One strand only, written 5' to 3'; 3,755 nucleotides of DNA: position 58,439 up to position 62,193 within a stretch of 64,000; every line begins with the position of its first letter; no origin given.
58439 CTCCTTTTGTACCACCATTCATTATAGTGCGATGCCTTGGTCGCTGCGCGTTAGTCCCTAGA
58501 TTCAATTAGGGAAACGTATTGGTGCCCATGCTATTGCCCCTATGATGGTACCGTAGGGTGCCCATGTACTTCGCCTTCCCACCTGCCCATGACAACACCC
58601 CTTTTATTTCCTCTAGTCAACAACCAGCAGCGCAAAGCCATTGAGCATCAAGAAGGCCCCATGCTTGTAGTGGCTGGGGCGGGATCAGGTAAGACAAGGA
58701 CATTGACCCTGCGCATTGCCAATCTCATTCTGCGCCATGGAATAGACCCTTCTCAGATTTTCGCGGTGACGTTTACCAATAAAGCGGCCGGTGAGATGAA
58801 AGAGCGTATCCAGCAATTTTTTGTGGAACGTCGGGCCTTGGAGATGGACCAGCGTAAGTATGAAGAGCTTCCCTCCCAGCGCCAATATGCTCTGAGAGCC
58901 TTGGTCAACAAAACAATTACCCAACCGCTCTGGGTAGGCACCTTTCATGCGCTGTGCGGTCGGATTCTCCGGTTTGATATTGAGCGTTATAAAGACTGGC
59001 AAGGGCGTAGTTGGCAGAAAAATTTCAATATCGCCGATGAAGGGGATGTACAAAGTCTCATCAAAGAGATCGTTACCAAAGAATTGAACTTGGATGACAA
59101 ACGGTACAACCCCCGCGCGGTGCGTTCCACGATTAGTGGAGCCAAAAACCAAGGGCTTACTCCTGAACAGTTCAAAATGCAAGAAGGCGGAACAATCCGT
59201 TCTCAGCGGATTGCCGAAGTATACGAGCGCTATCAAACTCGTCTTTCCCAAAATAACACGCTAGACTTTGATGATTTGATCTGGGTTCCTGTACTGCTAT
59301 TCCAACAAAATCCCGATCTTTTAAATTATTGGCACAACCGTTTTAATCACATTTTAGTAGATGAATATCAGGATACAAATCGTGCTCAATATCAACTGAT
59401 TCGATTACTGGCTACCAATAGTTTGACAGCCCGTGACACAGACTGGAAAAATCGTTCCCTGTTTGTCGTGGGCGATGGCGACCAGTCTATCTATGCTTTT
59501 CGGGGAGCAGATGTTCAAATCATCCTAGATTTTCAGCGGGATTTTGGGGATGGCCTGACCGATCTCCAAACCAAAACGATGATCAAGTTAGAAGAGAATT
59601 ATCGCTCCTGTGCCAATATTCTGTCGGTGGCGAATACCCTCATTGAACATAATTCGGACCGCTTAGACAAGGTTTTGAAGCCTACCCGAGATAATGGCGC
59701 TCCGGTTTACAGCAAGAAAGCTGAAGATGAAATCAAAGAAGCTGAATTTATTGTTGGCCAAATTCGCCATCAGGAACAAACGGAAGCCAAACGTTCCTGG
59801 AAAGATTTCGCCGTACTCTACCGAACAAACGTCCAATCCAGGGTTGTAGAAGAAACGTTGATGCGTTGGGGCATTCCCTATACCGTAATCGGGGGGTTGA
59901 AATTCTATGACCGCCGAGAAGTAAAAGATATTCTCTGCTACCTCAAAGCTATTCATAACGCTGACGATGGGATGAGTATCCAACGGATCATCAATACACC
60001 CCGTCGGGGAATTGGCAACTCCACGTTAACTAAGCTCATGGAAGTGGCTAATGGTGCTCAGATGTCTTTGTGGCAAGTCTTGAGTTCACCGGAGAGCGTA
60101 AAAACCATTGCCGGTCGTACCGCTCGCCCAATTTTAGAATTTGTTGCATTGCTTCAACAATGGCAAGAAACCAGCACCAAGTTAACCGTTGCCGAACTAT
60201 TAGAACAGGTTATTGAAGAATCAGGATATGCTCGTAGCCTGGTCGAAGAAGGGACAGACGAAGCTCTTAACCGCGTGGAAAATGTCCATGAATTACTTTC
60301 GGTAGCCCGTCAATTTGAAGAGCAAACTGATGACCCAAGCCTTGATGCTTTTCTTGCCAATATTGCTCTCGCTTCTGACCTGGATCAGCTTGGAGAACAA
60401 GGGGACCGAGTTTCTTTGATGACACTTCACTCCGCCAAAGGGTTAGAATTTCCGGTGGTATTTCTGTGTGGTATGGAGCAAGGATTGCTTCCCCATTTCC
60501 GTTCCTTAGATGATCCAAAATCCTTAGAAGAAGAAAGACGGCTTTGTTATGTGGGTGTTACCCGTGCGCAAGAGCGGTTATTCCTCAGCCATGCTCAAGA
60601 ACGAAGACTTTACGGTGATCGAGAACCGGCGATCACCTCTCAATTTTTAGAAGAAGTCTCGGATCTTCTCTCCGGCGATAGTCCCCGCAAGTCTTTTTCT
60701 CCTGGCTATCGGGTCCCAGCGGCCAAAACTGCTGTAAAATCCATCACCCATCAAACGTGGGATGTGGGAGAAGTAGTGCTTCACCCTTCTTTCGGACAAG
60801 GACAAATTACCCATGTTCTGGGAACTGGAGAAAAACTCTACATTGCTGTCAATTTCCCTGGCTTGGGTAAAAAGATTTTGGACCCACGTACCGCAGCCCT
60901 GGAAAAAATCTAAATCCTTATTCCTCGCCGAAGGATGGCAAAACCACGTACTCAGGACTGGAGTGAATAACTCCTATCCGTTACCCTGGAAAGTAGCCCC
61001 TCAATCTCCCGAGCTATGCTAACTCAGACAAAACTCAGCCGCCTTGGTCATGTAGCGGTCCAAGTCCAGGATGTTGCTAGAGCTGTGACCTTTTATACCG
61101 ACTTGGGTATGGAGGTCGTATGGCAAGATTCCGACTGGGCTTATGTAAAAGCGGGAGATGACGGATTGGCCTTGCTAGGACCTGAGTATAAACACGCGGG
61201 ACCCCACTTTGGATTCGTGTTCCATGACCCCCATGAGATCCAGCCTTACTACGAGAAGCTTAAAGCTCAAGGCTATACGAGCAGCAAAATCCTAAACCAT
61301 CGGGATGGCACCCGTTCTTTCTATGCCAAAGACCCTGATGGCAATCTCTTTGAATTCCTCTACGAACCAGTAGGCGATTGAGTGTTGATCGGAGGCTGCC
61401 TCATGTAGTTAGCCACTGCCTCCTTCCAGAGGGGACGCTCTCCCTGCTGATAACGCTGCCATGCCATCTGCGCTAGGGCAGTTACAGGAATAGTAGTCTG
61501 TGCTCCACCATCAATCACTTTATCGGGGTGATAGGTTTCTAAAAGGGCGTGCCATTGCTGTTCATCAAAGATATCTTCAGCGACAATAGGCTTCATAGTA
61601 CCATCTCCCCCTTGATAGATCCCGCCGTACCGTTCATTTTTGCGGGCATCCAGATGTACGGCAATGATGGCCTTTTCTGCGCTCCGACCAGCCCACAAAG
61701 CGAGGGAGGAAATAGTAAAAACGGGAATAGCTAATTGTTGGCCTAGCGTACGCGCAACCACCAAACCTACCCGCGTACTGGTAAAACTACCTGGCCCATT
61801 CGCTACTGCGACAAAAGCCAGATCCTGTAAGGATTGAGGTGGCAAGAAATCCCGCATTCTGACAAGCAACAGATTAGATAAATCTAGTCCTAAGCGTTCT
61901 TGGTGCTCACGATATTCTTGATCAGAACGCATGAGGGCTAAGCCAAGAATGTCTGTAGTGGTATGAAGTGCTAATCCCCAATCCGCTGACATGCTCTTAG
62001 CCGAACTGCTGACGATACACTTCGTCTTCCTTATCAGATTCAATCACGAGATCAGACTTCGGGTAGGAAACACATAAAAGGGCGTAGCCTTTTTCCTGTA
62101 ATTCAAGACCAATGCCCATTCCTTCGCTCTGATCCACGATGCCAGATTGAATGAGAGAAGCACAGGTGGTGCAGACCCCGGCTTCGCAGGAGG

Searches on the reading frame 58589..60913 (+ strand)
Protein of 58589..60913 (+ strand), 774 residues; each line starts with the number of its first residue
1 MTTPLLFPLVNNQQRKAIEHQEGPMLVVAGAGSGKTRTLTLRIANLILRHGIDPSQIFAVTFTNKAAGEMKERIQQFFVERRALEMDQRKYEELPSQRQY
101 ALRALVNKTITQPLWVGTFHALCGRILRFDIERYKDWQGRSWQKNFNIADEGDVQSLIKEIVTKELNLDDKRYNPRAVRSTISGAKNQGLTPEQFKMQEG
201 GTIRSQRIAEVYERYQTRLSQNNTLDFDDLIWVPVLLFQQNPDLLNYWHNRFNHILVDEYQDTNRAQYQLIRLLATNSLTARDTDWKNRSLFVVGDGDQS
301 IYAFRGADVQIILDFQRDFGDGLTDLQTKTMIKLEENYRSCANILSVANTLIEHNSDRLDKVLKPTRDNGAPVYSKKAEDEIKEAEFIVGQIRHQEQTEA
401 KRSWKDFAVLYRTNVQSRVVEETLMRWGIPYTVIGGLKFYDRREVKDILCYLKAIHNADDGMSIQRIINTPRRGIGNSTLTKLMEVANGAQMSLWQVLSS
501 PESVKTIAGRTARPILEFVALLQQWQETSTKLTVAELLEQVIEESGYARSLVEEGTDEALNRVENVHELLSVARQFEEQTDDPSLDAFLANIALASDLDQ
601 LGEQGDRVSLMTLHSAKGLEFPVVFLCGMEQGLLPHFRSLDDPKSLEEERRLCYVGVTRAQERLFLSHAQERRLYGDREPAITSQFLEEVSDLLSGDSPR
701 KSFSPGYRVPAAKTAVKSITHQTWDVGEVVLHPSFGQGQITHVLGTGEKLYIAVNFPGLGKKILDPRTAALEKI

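Call 15: search_protein_families(library=pfam, proteins=[window:58589-60913:+], max_evalue=0.001)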
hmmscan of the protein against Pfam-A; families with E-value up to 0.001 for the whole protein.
window:58589-60913:+ (774 aa): 7 families
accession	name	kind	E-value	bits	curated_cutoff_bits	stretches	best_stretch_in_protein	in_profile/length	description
PF00580.27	UvrD-helicase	-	2.9e-92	309.6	23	1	11-319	2-270/271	UvrD/REP helicase N-terminal domain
PF13361.12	UvrD_C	-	5e-79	266.7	25.6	1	332-670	1-349/350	UvrD-like helicase C-terminal domain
PF13245.12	AAA_19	-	2.3e-20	73.6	25.1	1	14-305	1-134/134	AAA domain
PF13538.12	UvrD_C_2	-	2.7e-09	37.2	27.4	1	610-666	4-51/52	UvrD-like helicase C-terminal domain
PF21196.3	PcrA_UvrD_tudor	-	3.3e-05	24.1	23.9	1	726-764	1-39/48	PcrA/UvrD tudor domain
PF04851.21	ResIII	-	0.00048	20.5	22.5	0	15-93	16-95/164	Type III restriction enzyme, res subunit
PF13604.12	AAA_30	-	0.00055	20.2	27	0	11-74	3-66/191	AAA domain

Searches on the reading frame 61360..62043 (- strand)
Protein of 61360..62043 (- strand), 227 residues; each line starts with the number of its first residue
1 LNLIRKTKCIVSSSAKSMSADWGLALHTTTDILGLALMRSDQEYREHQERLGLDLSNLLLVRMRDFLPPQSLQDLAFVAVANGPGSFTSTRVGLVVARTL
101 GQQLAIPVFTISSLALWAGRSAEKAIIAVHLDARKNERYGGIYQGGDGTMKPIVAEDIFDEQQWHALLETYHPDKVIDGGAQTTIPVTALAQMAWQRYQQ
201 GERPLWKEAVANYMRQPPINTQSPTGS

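Call 112: search_protein_families(library=pfam, proteins=[window:61360-62043:-], max_evalue=0.00001)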
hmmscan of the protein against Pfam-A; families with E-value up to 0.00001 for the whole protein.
window:61360-62043:- (227 aa): 1 family
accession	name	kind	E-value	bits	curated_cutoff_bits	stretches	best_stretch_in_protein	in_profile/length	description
PF00814.31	TsaD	-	2e-14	54.4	24.8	1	71-161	47-144/264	tRNA N6-adenosine threonylcarbamoyltransferase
